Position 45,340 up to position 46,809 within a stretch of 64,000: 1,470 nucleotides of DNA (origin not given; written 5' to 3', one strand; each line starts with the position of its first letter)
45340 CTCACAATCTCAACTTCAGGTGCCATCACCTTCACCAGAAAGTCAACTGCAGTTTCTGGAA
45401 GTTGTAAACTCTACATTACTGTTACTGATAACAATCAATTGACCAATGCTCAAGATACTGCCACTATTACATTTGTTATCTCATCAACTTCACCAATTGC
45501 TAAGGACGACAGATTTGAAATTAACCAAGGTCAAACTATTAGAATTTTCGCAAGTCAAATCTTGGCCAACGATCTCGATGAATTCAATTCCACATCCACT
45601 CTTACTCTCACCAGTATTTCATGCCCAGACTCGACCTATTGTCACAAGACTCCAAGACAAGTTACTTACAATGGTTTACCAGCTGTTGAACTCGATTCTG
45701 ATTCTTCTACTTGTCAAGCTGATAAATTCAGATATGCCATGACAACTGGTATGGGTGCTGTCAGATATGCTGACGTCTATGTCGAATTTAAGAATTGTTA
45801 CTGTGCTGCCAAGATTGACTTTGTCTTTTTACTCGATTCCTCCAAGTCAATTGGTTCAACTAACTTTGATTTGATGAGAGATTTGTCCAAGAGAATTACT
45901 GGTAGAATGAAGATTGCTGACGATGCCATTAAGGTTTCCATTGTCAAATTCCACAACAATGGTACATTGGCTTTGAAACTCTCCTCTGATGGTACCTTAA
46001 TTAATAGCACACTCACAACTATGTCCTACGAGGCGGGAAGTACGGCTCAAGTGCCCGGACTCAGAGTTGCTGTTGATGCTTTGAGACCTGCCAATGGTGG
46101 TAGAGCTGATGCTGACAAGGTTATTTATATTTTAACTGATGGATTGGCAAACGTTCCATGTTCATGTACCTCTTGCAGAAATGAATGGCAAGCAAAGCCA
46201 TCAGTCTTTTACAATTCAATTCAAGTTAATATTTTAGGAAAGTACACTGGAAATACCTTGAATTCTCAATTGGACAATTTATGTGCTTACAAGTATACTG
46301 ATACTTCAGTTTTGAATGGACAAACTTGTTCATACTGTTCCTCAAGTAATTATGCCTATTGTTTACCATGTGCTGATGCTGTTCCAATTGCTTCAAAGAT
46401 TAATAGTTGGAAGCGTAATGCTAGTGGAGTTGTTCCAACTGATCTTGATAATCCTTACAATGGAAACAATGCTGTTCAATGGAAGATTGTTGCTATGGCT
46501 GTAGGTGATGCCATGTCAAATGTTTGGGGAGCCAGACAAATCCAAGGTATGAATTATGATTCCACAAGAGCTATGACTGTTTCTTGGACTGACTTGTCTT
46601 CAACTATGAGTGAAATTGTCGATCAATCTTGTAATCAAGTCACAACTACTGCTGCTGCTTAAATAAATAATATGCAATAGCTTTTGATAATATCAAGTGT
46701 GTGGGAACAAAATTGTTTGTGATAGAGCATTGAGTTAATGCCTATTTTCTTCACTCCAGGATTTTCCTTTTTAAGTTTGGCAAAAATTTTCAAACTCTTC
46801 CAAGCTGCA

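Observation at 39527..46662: Giant membrane-anchored protein made of about 19 bacterial-style cadherin-like/VCBS repeats ending in a vWA domain, with three micro-exons at the 5' end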

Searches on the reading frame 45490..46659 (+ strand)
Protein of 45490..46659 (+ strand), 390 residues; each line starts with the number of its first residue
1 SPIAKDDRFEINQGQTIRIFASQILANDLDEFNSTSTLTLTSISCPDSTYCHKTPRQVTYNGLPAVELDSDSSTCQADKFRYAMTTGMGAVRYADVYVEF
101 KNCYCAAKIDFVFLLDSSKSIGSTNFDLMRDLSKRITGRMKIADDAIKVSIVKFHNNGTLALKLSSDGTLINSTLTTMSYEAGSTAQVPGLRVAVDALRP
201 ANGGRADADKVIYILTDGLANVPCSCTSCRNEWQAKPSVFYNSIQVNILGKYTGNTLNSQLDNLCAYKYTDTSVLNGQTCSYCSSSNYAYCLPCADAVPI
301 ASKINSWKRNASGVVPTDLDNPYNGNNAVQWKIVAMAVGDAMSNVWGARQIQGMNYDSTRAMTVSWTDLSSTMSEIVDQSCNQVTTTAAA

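Call 15: find_homologous_proteins(query=window:45490-46659:+)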
Query window:45490-46659:+ (390 aa): 1 proteins with E <= 0.001 among 3208 candidates.
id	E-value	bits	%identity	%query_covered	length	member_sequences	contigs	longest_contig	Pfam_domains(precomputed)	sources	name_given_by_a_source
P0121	1.4e-24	105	31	75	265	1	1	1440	PF00092.35,PF13519.13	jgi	-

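Call 20: find_encoding_contigs(protein=P0121, flank=5000, max_places=4)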
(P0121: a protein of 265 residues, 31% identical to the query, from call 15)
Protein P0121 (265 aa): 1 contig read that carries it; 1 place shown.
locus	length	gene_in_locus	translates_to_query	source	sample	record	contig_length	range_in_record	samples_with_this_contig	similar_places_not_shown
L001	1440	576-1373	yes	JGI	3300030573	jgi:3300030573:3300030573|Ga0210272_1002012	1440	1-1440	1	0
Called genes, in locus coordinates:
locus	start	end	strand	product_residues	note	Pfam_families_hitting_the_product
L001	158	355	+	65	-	-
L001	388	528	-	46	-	-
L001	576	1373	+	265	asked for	PF00092:VWA, PF13519:VWA_2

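Call 26: search_protein_representatives(protein=window:45490-46659:+)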
Query: 390 residues. Proteins with E-value up to 0.001 (for the whole library): 1407; up to 1e-10: 351; up to 1e-30: 49. The best 150 are listed.
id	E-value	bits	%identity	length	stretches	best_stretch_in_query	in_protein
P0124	4.4e-175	598.6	28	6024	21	44-219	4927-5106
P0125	5.7e-162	555.5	66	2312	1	2-383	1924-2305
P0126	1.5e-153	527.8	63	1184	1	1-386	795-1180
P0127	9.8e-123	426.4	49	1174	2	1-383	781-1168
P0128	2.8e-86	306.4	78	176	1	215-389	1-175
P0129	4.6e-83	295.8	26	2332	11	102-225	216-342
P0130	8.5e-76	271.9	52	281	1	112-385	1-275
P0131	9.9e-70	252.0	28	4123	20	107-188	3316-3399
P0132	1.1e-60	222.2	28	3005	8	98-226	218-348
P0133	5.2e-57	210.1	28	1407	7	102-221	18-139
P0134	5.0e-56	206.9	31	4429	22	106-162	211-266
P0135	1.6e-54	201.9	26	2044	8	104-226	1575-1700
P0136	1.6e-53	198.6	33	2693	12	104-220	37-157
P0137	2.2e-53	198.2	24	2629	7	91-220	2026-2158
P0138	6.5e-52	193.3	27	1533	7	103-220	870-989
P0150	1.6e-39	152.6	36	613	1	2-382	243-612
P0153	3.9e-37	144.7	36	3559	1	2-388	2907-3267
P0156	4.7e-35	137.9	35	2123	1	2-383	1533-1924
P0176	1.1e-29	120.2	35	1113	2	2-307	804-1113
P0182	7.2e-29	117.5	35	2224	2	2-235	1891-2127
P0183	1.1e-28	116.9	33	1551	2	2-298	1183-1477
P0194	1.8e-27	112.9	34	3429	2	2-234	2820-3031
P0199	6.3e-27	111.1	33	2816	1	2-387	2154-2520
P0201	1.1e-26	110.4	32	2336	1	2-383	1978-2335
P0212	1.3e-25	106.8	32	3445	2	26-235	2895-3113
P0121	4.6e-25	105.0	39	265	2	90-230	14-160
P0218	1.3e-24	103.5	29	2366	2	2-241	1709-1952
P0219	1.4e-24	103.5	33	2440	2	9-233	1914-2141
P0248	6.6e-22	94.6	31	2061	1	2-381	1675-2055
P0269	3.1e-20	89.1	30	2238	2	2-232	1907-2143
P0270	3.4e-20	89.0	29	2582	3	25-228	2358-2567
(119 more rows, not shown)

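Call 27: list_cluster_members(proteins=[P0125, P0126, P0127, P0150, P0153, P0156, P0199, P0201, P0248, P0124])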
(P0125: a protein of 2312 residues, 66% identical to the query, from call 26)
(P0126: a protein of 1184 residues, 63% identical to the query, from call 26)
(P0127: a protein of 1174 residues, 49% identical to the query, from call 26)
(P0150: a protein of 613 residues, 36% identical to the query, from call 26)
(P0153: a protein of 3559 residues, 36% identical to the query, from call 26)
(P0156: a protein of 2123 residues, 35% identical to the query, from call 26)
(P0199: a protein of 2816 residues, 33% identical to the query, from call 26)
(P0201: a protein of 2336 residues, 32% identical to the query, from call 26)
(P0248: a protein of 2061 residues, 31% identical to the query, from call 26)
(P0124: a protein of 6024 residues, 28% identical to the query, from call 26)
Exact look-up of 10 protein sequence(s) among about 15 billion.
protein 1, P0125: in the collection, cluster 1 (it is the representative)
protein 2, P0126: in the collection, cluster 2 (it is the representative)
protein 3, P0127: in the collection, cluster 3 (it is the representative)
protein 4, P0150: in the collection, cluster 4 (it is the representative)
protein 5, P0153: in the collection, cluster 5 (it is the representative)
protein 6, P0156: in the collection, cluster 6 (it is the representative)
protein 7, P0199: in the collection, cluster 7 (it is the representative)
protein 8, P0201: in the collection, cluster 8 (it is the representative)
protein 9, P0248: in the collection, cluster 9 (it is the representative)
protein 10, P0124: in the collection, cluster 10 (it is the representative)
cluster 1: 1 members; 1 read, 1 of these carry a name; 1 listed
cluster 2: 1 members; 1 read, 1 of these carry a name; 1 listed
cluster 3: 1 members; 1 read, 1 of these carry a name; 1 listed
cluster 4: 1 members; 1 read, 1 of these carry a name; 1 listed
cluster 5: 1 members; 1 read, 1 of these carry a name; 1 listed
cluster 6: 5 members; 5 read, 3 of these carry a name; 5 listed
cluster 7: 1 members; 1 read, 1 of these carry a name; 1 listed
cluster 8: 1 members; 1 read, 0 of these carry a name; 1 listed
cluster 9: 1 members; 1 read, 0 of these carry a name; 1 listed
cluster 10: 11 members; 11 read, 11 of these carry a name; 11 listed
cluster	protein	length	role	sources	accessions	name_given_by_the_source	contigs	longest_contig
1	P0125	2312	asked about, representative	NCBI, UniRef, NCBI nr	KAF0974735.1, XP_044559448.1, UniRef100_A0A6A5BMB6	hypothetical protein FDP41_006209 [Naegleria fowleri] | VWFA domain-containing protein n=1 Tax=Naegleria fowleri TaxID=5763 RepID=A0A6A5BMB6_NAEFO | uncharacterized protein FDP41_006209 [Naegleria fowleri]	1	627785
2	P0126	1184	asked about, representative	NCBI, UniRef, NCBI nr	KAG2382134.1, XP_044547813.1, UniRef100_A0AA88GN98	hypothetical protein C9374_005926 [Naegleria lovaniensis] | VWFA domain-containing protein n=1 Tax=Naegleria lovaniensis TaxID=51637 ... | uncharacterized protein C9374_005926 [Naegleria lovaniensis]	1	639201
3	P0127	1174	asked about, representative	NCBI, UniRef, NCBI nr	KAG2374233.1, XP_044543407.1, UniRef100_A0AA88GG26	hypothetical protein C9374_011070 [Naegleria lovaniensis] | VWFA domain-containing protein n=1 Tax=Naegleria lovaniensis TaxID=51637 ... | uncharacterized protein C9374_011070 [Naegleria lovaniensis]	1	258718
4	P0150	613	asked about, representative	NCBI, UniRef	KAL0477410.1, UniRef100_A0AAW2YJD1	hypothetical protein AKO1_005751 [Acrasis kona] | VWFA domain-containing protein n=1 Tax=Acrasis kona TaxID=1008807 RepID=A0AAW2YJD1_9EUKA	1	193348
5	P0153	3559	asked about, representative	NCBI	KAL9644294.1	hypothetical protein ABK040_005755 [Willaertia magna]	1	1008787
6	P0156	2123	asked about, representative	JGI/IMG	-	hypothetical protein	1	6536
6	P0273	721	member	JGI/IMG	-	hypothetical protein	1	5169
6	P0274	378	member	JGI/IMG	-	hypothetical protein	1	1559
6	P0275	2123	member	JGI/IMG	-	-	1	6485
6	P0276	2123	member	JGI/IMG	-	-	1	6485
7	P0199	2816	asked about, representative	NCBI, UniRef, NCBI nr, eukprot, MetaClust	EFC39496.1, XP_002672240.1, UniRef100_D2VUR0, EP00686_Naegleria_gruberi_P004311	predicted protein [Naegleria gruberi] | Predicted protein n=1 Tax=Naegleria gruberi TaxID=5762 RepID=D2VUR0_NAEGR | uncharacterized protein NAEGRDRAFT_72752 [Naegleria gruberi]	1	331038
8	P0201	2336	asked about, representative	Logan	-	-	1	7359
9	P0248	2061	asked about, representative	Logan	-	-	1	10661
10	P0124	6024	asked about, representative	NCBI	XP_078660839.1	uncharacterized protein LOC144905190 isoform X3 [Branchiostoma floridae x Branchiostoma ...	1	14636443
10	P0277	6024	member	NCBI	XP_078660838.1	uncharacterized protein LOC144905190 isoform X2 [Branchiostoma floridae x Branchiostoma ...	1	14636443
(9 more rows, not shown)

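Call 28: search_protein_families(library=pfam, proteins=[P0125, P0126, P0127, P0150, P0199], max_evalue=0.001)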
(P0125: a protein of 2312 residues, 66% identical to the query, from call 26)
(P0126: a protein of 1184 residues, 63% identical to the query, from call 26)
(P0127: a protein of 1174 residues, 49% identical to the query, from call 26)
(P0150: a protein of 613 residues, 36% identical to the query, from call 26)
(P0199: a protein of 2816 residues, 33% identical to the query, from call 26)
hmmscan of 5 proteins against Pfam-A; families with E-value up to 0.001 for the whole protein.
P0125 (2312 aa): 5 families
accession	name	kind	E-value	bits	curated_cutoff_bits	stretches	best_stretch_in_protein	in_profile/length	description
PF17963.7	Big_9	-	4.3e-116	380.5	23.6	12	673-764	1-88/89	Bacterial Ig domain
PF17803.7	Cadherin_4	-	1e-83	276.3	25.1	10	666-724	4-63/71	Bacterial cadherin-like domain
PF17892.7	Cadherin_5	-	2.9e-42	142.9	26.5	6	184-254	33-97/98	Cadherin-like domain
PF00092.34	VWA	-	2.5e-15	57.6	23.8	1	2032-2141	1-117/174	von Willebrand factor type A domain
PF13519.12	VWA_2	-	2.3e-09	38.3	27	1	2034-2137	2-106/107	von Willebrand factor type A domain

P0126 (1184 aa): 4 families
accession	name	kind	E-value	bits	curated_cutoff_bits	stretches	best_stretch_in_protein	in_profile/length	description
PF17963.7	Big_9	-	5.1e-38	130.3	23.6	4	209-306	1-89/89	Bacterial Ig domain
PF17803.7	Cadherin_4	-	9.7e-25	87.3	25.1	3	783-839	1-54/71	Bacterial cadherin-like domain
PF00092.34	VWA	-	6.1e-18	66.1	23.8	1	904-1012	1-116/174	von Willebrand factor type A domain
PF13519.12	VWA_2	-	2.7e-11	44.5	27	1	906-1009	2-106/107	von Willebrand factor type A domain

P0127 (1174 aa): 6 families
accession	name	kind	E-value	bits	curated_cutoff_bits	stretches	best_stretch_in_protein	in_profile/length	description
PF17963.7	Big_9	-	4.1e-54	181.9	23.6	6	60-146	2-88/89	Bacterial Ig domain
PF17803.7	Cadherin_4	-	1.2e-34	119.1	25.1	4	58-117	10-71/71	Bacterial cadherin-like domain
PF17892.7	Cadherin_5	-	1.7e-22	79.5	26.5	1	61-148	4-97/98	Cadherin-like domain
PF00092.34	VWA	-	6.6e-15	56.2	23.8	1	889-998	1-116/174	von Willebrand factor type A domain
PF13519.12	VWA_2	-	6.8e-09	36.8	27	1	890-995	1-106/107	von Willebrand factor type A domain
PF16184.11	Cadherin_3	-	0.00014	22.2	25.5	0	87-140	43-97/106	Cadherin-like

P0150 (613 aa): 5 families
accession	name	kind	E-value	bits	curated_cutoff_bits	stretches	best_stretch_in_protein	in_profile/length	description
PF00092.34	VWA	-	1.2e-18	68.4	23.8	1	355-478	1-116/174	von Willebrand factor type A domain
PF17803.7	Cadherin_4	-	2.8e-14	53.8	25.1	2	126-201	1-71/71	Bacterial cadherin-like domain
PF17963.7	Big_9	-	1e-12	49.2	23.6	1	136-223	1-79/89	Bacterial Ig domain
PF13519.12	VWA_2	-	2.6e-07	31.7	27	1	357-475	2-106/107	von Willebrand factor type A domain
PF17892.7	Cadherin_5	-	5.8e-07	29.7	26.5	1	136-230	2-92/98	Cadherin-like domain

P0199 (2816 aa): 6 families
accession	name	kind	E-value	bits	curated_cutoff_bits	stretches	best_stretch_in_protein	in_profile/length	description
PF17963.7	Big_9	-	1.8e-101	333.7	23.6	10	247-330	1-82/89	Bacterial Ig domain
PF17803.7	Cadherin_4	-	1e-82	273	25.1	10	241-301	5-68/71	Bacterial cadherin-like domain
PF17892.7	Cadherin_5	-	2.9e-57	191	26.5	7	1848-1942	2-97/98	Cadherin-like domain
PF00092.34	VWA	-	5.8e-20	72.7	23.8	1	2267-2381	1-116/174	von Willebrand factor type A domain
PF13519.12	VWA_2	-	4.8e-09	37.2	27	1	2268-2378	1-106/107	von Willebrand factor type A domain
PF16184.11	Cadherin_3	-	1.4e-06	28.7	25.5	0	344-437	4-95/106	Cadherin-like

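Call 29: search_protein_families(library=pfam, proteins=[P0153, P0156, P0201], max_evalue=0.001)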
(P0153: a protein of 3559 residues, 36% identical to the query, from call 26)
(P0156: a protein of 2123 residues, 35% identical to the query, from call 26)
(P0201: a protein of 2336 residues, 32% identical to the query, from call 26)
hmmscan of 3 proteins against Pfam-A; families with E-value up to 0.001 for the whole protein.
P0153 (3559 aa): 6 families
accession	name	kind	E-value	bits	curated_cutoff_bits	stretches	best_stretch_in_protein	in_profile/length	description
PF17963.7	Big_9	-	1.1e-222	722.2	23.6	25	2014-2107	1-89/89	Bacterial Ig domain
PF17892.7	Cadherin_5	-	1.2e-142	464.8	26.5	19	2014-2109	2-98/98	Cadherin-like domain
PF17803.7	Cadherin_4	-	1e-137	449.3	25.1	16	239-302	2-66/71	Bacterial cadherin-like domain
PF00092.34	VWA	-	4e-22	79.7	23.8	1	3019-3131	1-116/174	von Willebrand factor type A domain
PF13519.12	VWA_2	-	5.1e-09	37.1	27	1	3020-3129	1-107/107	von Willebrand factor type A domain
PF16184.11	Cadherin_3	-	1.3e-08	35.2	25.5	0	364-449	23-105/106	Cadherin-like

P0156 (2123 aa): 5 families
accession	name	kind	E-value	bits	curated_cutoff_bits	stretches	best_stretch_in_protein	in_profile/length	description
PF17963.7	Big_9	-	1e-96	318.4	23.6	10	747-834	2-89/89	Bacterial Ig domain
PF17803.7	Cadherin_4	-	7.4e-61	203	25.1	7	441-492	4-56/71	Bacterial cadherin-like domain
PF17892.7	Cadherin_5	-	7e-30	103.2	26.5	1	750-835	7-97/98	Cadherin-like domain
PF00092.34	VWA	-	3.3e-16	60.4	23.8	1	1644-1765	1-116/174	von Willebrand factor type A domain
PF13519.12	VWA_2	-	7.5e-06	27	27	1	1646-1762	2-106/107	von Willebrand factor type A domain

P0201 (2336 aa): 5 families
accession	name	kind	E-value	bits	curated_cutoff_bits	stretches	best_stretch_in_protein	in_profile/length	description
PF17963.7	Big_9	-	6.4e-51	171.6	23.6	3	255-343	1-88/89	Bacterial Ig domain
PF17803.7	Cadherin_4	-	3.6e-25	88.7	25.1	1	251-308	7-66/71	Bacterial cadherin-like domain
PF00092.34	VWA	-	1.3e-21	78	23.8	1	2080-2194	1-116/174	von Willebrand factor type A domain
PF17892.7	Cadherin_5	-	8.1e-20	70.9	26.5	2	254-338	1-89/98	Cadherin-like domain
PF13519.12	VWA_2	-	6e-12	46.6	27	1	2081-2191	1-106/107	von Willebrand factor type A domain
